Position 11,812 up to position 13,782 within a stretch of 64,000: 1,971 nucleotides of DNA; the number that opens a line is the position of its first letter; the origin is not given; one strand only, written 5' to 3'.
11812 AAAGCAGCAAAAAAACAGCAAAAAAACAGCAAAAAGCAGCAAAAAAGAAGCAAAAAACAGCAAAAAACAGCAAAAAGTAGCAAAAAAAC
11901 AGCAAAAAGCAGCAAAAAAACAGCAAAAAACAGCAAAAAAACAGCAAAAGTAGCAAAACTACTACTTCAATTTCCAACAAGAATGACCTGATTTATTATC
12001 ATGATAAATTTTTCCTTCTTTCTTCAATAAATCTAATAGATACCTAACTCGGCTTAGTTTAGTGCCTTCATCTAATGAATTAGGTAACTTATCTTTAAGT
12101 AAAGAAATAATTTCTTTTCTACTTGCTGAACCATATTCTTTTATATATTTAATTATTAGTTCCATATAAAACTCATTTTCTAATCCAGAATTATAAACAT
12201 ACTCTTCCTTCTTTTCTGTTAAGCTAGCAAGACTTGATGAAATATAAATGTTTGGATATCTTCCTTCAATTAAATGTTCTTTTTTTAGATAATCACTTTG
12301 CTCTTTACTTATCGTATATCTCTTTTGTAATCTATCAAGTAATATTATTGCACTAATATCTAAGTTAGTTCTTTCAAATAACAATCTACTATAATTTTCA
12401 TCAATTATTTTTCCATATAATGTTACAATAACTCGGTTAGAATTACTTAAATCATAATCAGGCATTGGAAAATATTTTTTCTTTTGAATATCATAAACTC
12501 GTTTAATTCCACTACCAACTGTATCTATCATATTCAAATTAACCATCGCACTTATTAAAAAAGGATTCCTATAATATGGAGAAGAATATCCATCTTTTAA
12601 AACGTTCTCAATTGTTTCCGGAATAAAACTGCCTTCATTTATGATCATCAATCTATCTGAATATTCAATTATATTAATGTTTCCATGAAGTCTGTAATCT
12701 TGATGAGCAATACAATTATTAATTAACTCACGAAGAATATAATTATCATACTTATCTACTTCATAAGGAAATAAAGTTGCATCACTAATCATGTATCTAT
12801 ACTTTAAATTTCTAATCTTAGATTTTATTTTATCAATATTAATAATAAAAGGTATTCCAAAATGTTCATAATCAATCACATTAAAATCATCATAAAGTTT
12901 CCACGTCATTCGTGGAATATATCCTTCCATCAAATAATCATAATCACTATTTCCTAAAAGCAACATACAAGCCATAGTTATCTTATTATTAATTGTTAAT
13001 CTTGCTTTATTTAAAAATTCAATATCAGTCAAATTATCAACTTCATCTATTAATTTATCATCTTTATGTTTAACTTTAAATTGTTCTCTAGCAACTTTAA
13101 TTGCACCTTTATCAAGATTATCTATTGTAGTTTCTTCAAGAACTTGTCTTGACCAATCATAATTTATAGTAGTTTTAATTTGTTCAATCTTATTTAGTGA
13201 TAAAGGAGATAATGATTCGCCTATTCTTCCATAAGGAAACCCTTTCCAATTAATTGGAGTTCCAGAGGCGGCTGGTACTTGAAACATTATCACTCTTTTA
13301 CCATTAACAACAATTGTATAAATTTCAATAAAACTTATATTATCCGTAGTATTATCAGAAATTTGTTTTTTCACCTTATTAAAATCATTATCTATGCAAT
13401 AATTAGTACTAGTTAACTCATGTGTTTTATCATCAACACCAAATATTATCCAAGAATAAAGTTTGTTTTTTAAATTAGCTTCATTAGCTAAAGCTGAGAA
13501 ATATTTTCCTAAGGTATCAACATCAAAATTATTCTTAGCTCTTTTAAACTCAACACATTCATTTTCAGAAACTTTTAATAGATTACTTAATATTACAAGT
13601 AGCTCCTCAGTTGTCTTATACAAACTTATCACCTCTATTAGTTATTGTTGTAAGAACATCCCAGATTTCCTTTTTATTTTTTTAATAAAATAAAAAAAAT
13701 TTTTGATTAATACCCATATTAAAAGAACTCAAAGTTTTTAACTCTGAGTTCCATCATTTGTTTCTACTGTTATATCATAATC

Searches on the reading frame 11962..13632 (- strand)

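Call 5: search_protein_families(library=pfam, proteins=[window:11962-13632:-], max_evalue=0.01)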
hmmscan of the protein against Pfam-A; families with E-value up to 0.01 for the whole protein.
window:11962-13632:- (556 aa): 2 families
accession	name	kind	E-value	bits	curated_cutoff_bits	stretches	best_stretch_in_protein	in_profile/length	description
PF04326.19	SLFN_AlbA_2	-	3.6e-15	57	25.3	1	23-143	1-116/118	Schlafen, AlbA_2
PF13749.12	HATPase_c_4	-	4.3e-15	55.9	26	1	318-405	3-89/89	Putative ATP-dependent DNA helicase recG C-terminal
